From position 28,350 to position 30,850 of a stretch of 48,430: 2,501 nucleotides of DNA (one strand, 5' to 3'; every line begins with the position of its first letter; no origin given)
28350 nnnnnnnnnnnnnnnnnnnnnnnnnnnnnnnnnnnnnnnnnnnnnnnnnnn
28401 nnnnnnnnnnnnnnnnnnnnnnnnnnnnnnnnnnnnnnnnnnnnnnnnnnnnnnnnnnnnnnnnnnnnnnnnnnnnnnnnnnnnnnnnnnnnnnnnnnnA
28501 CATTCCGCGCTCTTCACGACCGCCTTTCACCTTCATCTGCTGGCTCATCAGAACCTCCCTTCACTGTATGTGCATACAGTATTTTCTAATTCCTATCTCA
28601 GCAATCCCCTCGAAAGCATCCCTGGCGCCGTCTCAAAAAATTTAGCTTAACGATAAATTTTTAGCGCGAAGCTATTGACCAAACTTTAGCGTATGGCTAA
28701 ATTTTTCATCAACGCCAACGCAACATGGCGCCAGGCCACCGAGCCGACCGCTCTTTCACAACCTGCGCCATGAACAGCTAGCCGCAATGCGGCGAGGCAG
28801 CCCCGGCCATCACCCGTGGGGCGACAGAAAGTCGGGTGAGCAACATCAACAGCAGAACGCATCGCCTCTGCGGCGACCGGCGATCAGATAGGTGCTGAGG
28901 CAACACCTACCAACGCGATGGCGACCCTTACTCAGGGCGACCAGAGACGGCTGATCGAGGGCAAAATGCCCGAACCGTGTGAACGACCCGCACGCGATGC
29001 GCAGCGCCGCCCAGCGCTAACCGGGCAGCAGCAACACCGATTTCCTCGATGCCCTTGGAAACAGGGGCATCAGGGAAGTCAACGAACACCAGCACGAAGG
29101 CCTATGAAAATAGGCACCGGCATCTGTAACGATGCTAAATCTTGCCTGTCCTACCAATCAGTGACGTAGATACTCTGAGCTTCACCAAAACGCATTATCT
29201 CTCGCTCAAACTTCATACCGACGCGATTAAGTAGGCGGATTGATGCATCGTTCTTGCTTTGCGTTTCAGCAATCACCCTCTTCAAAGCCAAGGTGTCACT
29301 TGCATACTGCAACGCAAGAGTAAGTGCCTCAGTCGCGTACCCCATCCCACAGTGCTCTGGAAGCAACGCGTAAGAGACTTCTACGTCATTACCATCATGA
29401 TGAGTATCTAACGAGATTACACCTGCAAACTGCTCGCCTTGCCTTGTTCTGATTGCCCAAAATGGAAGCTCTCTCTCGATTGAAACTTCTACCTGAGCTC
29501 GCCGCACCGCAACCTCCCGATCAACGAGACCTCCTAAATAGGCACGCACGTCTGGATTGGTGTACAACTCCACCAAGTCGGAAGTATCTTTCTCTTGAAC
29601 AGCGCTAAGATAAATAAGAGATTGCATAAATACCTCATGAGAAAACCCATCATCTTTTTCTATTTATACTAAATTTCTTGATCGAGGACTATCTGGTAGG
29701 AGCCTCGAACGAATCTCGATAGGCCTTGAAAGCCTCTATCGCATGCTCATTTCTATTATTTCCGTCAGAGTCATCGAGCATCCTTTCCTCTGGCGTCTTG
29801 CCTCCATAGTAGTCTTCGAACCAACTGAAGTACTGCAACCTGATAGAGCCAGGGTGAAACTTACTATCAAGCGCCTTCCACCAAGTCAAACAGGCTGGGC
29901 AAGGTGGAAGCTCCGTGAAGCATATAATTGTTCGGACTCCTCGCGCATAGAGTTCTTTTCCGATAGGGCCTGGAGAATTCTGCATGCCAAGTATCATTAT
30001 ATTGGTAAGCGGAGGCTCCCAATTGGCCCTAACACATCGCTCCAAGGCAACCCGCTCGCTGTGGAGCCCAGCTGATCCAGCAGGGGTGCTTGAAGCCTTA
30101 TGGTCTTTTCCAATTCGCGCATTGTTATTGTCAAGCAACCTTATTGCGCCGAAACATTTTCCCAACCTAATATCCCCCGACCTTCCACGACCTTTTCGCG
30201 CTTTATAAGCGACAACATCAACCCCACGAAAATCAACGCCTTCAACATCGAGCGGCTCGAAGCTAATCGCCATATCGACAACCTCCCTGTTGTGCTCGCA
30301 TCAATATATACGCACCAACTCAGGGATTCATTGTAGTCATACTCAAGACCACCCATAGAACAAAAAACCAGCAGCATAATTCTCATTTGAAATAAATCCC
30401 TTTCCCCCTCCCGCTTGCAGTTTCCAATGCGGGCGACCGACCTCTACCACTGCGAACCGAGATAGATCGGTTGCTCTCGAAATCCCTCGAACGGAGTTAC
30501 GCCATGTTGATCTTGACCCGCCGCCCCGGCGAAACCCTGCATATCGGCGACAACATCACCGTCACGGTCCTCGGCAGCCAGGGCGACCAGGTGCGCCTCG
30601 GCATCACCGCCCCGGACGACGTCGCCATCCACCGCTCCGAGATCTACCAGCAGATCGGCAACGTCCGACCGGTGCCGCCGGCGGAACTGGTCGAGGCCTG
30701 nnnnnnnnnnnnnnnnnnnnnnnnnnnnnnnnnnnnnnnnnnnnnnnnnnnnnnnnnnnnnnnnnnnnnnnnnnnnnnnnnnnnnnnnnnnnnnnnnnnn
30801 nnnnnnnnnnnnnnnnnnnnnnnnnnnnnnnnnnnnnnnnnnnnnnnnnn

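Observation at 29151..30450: AT-rich moron encoding an HxE...PCxxC (deaminase-fold-like) protein plus a GNAT acetyltransferase, convergent with pL transcription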

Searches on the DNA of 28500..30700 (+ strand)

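Call 7: search_dna_similar(query=window:28800-30500:+, collection=phages, mode=near)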
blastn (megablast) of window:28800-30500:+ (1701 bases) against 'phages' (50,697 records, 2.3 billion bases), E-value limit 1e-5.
Records with a match: 2; places in all: 2; records where one place covers at least 80% of the query: 0.
Best place of each record, by identity: 95-99% 2.
By first word of the organism name: Pseudomonas 2.
By host as written in the record: Pseudomonas aeruginosa 1; Pseudomonas aeruginosa PACL 1.
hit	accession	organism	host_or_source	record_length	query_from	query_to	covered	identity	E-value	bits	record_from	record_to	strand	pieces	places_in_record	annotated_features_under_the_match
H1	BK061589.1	Pseudomonas phage vB_PaeS-D14P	Pseudomonas aeruginosa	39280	881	1698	48%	95.5%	0e+0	1306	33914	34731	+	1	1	hypothetical protein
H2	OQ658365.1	Pseudomonas phage sp.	Pseudomonas aeruginosa PACL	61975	881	1701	48%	95.0%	0e+0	1290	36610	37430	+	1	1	acetyltransferase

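Call 8: get_annotated_region(hit=H1, flank=4000)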
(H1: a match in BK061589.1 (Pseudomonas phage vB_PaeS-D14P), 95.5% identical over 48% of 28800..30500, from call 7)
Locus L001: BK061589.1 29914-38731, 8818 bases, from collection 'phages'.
description: TPA_asm: Pseudomonas phage vB_PaeS-D14P, partial sequence.
organism: Pseudomonas phage vB_PaeS-D14P (NCBI taxid 2969644)
taxonomy: Viruses; Duplodnaviria; Heunggongvirae; Uroviricota; Caudoviricetes
host: Pseudomonas aeruginosa; source: -; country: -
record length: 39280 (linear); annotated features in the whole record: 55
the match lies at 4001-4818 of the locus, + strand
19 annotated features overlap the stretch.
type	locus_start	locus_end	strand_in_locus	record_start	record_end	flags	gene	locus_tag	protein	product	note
CDS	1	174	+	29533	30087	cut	-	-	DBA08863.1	phage repressor protein cI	-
CDS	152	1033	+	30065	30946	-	-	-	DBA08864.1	hypothetical protein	-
CDS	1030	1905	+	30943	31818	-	-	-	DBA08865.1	hypothetical protein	-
CDS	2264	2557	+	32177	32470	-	-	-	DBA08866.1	NTPase domain-containing protein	-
CDS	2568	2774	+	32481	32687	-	-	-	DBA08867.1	hypothetical protein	-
CDS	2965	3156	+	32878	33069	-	-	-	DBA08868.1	hypothetical protein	-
CDS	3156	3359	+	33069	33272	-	-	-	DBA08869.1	hypothetical protein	-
CDS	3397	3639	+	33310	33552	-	-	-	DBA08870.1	hypothetical protein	-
CDS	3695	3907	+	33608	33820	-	-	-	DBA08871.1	phage protein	-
CDS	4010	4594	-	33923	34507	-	-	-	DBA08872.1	hypothetical protein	-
CDS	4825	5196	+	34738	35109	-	-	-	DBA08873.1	Bacteriophage control infection protein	-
CDS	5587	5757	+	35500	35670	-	-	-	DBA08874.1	hypothetical protein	-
CDS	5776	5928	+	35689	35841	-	-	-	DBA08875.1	phage protein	-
CDS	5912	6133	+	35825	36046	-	-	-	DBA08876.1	hypothetical protein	-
CDS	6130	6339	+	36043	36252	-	-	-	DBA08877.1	hypothetical protein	-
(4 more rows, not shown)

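Call 9: get_annotated_region(hit=H2, flank=4000)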
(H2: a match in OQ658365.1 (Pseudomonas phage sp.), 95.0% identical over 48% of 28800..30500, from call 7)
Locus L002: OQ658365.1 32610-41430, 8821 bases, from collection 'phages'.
description: Pseudomonas phage sp., complete genome.
organism: Pseudomonas phage sp. (NCBI taxid 2729638)
taxonomy: Viruses
host: Pseudomonas aeruginosa PACL; source: sputum of Homo sapiens; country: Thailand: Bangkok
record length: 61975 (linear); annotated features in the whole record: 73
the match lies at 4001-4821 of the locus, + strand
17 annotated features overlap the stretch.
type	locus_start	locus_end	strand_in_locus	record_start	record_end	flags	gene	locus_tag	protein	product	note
CDS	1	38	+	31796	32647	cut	-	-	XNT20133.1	putative repressor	-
CDS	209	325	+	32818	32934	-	-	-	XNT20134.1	transposase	-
CDS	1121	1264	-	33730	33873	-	-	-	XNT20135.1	hypothetical protein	-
CDS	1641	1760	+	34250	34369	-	-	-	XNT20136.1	hypothetical protein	-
CDS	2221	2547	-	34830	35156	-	-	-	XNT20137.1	hypothetical protein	-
CDS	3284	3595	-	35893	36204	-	-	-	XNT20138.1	hypothetical protein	-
CDS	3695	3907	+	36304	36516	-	-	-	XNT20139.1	global regulatory protein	-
CDS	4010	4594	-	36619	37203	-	-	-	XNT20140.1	acetyltransferase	-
CDS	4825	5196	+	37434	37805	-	-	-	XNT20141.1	global regulatory protein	-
CDS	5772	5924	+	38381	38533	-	-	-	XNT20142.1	hypothetical protein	-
CDS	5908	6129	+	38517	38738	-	-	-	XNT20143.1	hypothetical protein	-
CDS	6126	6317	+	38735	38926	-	-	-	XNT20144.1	hypothetical protein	-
CDS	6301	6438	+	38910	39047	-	-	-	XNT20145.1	hypothetical protein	-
CDS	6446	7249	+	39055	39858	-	-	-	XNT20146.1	hypothetical protein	-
CDS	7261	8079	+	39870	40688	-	-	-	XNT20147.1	putative RecT protein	-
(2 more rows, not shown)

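Call 57: search_rna_families(source=window, start=28500, end=30700, threshold=evalue, max_evalue=1)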
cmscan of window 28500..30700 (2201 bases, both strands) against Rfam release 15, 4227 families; matches with E-value up to 1: 1.
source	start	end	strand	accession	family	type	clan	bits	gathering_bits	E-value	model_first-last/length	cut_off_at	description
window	29009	29053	-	RF01129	sR44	Gene; snRNA; snoRNA; CD-box;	-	16.2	45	0.64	1-55/55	no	Small nucleolar RNA sR44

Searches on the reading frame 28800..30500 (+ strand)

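Call 67: search_protein_families(library=pfam, proteins=[L001:3695-3907:+], max_evalue=0.1)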
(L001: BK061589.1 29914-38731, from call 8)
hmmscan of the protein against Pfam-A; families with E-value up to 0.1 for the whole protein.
L001:3695-3907:+ (70 aa): 0 families

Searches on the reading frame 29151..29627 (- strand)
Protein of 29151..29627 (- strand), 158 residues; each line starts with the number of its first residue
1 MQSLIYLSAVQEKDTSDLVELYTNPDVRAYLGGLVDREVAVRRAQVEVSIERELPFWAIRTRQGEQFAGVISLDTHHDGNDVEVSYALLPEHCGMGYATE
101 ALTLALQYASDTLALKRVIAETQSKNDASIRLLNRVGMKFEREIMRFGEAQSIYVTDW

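Call 6: search_protein_families(library=pfam, proteins=[window:29151-29627:-], max_evalue=1)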
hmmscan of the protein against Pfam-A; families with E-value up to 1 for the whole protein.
window:29151-29627:- (158 aa): 6 families
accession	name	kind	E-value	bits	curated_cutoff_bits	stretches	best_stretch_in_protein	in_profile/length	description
PF13302.13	Acetyltransf_3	-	2.1e-25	90.5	25.4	1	6-139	3-138/138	Acetyltransferase (GNAT) domain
PF00583.31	Acetyltransf_1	-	7.8e-11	42.7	20.7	1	53-137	32-115/116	Acetyltransferase (GNAT) family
PF13523.12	Acetyltransf_8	-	1.5e-05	25.1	27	1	90-144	89-143/145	Acetyltransferase (GNAT) domain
PF08445.16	FR47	-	0.012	16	22.1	1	88-141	29-80/86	FR47-like protein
PF13420.13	Acetyltransf_4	-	0.035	14.6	24.3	1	64-148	57-144/155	Acetyltransferase (GNAT) domain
PF21194.3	TadZ-like_ARD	-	0.073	13.9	27.4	0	79-107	56-84/108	TadZ-like, receiver domain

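Call 11: search_protein_families(library=ncbifam, proteins=[window:29151-29627:-], max_evalue=1)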
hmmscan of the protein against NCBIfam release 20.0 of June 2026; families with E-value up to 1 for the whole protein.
window:29151-29627:- (158 aa): 9 families
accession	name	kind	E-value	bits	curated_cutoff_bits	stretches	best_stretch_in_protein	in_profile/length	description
NF000485.1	TlmB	exception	1.1e-08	34.7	625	1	11-139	15-142/292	bleomycin family antibiotic N-acetyltransferase TlmB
NF011709.0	PRK15130.1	equivalog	5.9e-06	26.2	218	1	73-146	75-148/186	spermidine N1-acetyltransferase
NF008072.0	PRK10809.1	equivalog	0.00095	18.9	190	1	85-141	108-164/194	ribosomal protein S5-alanine N-acetyltransferase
NF000483.1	BlmB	exception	0.0021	17.5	625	1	56-139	70-150/301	bleomycin family antibiotic N-acetyltransferase BlmB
NF007539.0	PRK10151.1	equivalog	0.019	14.6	184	1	65-142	76-154/179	50S ribosomal protein L7/L12-serine acetyltransferase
TIGR03585.1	PseH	equivalog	0.054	13.6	93.1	1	100-142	95-137/156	UDP-4-amino-4,6-dideoxy-N-acetyl-beta-L-altrosamine N-acetyltransferase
NF000431.1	AAC_6p_Ian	exception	0.074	12.5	400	1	90-139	103-152/190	aminoglycoside N-acetyltransferase AAC(6')-Ian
TIGR01575.1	rimI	equivalog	0.084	13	86.4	1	61-145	37-119/132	ribosomal protein S18-alanine N-acetyltransferase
NF008212.0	PRK10975.1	equivalog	0.087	12.6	219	1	62-141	145-223/232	dTDP-4-amino-4,6-dideoxy-D-galactose acyltransferase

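Call 12: search_protein_families(library=padloc, proteins=[window:29151-29627:-], max_evalue=1)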
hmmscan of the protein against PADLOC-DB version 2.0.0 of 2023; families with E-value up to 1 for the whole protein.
window:29151-29627:- (158 aa): 0 families

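Call 18: search_protein_families(library=phrogs, proteins=[window:29151-29627:-], max_evalue=0.01)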
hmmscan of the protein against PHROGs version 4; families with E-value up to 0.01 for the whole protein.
window:29151-29627:- (158 aa): 2 families
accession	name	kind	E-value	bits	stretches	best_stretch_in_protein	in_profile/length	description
phrog_1249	-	other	1.9e-12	48.3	1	5-147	8-155/180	acetyltransferase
phrog_4470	-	moron, auxiliary metabolic gene and host takeover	0.00067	20.6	1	57-154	30-123/146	acyl-CoA N-acyltransferase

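Call 58: list_cluster_members(proteins=[P0001, P0008, P0009, P0011, P0012, P0016, P0020, window:29689-30273:-, window:29151-29627:-])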
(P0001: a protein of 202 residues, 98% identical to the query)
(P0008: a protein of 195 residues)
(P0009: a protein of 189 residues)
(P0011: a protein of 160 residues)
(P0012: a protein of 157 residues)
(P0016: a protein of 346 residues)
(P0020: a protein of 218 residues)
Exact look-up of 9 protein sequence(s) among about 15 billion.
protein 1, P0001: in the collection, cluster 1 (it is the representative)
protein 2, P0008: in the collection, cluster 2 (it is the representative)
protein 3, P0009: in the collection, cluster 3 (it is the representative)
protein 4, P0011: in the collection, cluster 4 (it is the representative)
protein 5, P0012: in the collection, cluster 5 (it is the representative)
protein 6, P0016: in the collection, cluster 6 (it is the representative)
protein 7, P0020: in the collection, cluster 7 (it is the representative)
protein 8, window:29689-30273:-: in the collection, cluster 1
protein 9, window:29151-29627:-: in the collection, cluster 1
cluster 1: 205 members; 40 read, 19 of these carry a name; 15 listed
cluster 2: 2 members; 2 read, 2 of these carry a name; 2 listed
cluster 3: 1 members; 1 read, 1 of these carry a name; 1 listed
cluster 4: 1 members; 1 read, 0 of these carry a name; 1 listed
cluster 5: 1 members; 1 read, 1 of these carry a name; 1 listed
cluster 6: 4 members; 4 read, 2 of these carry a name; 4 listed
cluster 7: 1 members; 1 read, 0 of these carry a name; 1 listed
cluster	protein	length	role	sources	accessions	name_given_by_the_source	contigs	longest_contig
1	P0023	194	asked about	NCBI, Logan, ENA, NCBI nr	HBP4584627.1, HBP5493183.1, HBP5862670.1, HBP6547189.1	acetyltransferase [Pseudomonas aeruginosa]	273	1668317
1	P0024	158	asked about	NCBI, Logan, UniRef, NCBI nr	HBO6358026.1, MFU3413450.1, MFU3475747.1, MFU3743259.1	GNAT family N-acetyltransferase [Pseudomonas aeruginosa] | GNAT family N-acetyltransferase n=1 Tax=Pseudomonas aeruginosa TaxID=287 ...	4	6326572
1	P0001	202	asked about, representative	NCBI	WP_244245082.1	acetyltransferase, partial [Pseudomonas aeruginosa]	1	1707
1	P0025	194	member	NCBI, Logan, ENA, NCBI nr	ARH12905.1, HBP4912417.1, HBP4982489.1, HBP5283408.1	acetyltransferase [Pseudomonas aeruginosa]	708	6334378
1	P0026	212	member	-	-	acetyltransferase [Pseudomonas aeruginosa] | acetyltransferase n=2 Tax=Pseudomonas aeruginosa TaxID=287 RepID=UPI0008FB1182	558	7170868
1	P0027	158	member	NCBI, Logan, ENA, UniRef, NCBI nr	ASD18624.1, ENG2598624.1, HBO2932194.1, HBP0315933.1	TPA: GNAT family N-acetyltransferase [Pseudomonas aeruginosa] | GNAT family N-acetyltransferase n=1 Tax=Pseudomonas aeruginosa TaxID=287 ... | GNAT family N-acetyltransferase [Pseudomonas aeruginosa]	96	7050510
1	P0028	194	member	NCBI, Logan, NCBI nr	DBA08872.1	TPA_asm: hypothetical protein [Pseudomonas phage vB_PaeS-D14P]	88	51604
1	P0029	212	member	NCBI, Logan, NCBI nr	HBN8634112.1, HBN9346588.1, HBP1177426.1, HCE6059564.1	acetyltransferase [Pseudomonas aeruginosa]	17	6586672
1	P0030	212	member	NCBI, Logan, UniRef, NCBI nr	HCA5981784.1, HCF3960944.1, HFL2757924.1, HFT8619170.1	acetyltransferase [Pseudomonas aeruginosa] | acetyltransferase n=1 Tax=Pseudomonas aeruginosa TaxID=287 RepID=UPI0015557775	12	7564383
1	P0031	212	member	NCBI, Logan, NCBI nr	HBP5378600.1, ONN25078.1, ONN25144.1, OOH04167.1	acetyltransferase [Pseudomonas aeruginosa]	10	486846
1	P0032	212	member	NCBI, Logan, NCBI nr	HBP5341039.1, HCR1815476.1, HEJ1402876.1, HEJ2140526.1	TPA: acetyltransferase [Pseudomonas aeruginosa] | acetyltransferase [Pseudomonas aeruginosa]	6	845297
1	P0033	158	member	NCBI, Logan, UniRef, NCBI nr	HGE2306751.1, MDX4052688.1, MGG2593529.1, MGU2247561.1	GNAT family N-acetyltransferase [Pseudomonas aeruginosa] | GNAT family N-acetyltransferase n=1 Tax=Pseudomonas aeruginosa TaxID=287 ...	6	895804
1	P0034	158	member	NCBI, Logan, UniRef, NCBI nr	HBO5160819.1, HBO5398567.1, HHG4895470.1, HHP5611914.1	TPA: GNAT family N-acetyltransferase [Pseudomonas aeruginosa] | GNAT family N-acetyltransferase n=1 Tax=Pseudomonas aeruginosa TaxID=287 ... | GNAT family N-acetyltransferase [Pseudomonas aeruginosa]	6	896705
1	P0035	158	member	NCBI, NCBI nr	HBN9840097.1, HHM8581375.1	TPA: GNAT family N-acetyltransferase [Pseudomonas aeruginosa] | GNAT family N-acetyltransferase [Pseudomonas aeruginosa]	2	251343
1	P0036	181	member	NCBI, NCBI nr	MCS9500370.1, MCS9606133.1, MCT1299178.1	acetyltransferase, partial [Pseudomonas aeruginosa] | acetyltransferase [Pseudomonas aeruginosa]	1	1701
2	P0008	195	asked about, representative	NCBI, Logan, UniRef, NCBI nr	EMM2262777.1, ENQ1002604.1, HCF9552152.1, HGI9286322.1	hypothetical protein ROT06_000270 [Pseudomonas aeruginosa] | hypothetical protein n=1 Tax=Pseudomonas aeruginosa TaxID=287 RepID=UPI00288194A3 | hypothetical protein [Pseudomonas aeruginosa]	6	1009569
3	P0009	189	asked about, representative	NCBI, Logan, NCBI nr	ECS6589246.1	hypothetical protein B7M42_22095 [Salmonella enterica subsp. enterica serovar Newport] | hypothetical protein [Salmonella enterica subsp. enterica serovar Newport]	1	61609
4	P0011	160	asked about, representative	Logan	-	-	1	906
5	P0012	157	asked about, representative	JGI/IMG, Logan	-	hypothetical protein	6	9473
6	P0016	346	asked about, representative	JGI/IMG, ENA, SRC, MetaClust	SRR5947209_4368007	\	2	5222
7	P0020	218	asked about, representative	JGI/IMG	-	-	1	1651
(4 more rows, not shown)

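Call 63: search_solved_structures(query=window:29151-29627:-, max_evalue=0.001)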
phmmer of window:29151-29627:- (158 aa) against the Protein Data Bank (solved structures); distinct sequences matched with E-value up to 0.001: 10.
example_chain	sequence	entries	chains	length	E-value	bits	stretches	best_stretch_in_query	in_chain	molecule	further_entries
6edd_A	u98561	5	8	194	1e-08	38.6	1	6-140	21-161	Acetyltransferase PA3944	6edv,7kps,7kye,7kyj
7kpp_A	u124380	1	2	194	6.9e-08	35.9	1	6-140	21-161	Acetyltransferase PA3944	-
3fbu_A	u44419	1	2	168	1.8e-06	31.4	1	68-141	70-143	Acetyltransferase, GNAT family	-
6vfm_A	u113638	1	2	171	4.3e-05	26.9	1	71-145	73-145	Spermidine N1-acetyltransferase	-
3wr7_A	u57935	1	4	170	7e-05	26.2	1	64-146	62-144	Spermidine N1-acetyltransferase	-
6cy6_A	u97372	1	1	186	8.6e-05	25.9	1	64-146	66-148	Spermidine N(1)-acetyltransferase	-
5wif_A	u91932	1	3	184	8.9e-05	25.8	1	62-145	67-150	Spermidine N1-acetyltransferase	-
6d72_A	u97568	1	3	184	8.9e-05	25.8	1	62-145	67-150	Spermidine N1-acetyltransferase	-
4r9m_A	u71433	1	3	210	0.00011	25.5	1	64-146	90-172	Spermidine N(1)-acetyltransferase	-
6vfn_A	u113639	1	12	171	0.00017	24.9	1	71-145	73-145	Spermidine N1-acetyltransferase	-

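Call 75: search_dna_similar(query=window:29151-29627:-, collection=phages, mode=protein, max_evalue=1e-10, max_rows=20)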
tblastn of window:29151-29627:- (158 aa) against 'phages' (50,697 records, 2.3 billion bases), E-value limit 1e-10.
Records with a match: 1; places in all: 1; records where one place covers at least 80% of the query: 1.
Best place of each record, by identity: <60% 1.
By first word of the organism name: Bacteriophage 1.
By host as written in the record: - 1.
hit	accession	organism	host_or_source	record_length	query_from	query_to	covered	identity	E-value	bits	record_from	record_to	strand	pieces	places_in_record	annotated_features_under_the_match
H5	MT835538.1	Bacteriophage sp.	human fecal samples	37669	12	151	89%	33.6%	2e-11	66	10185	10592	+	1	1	record has no annotation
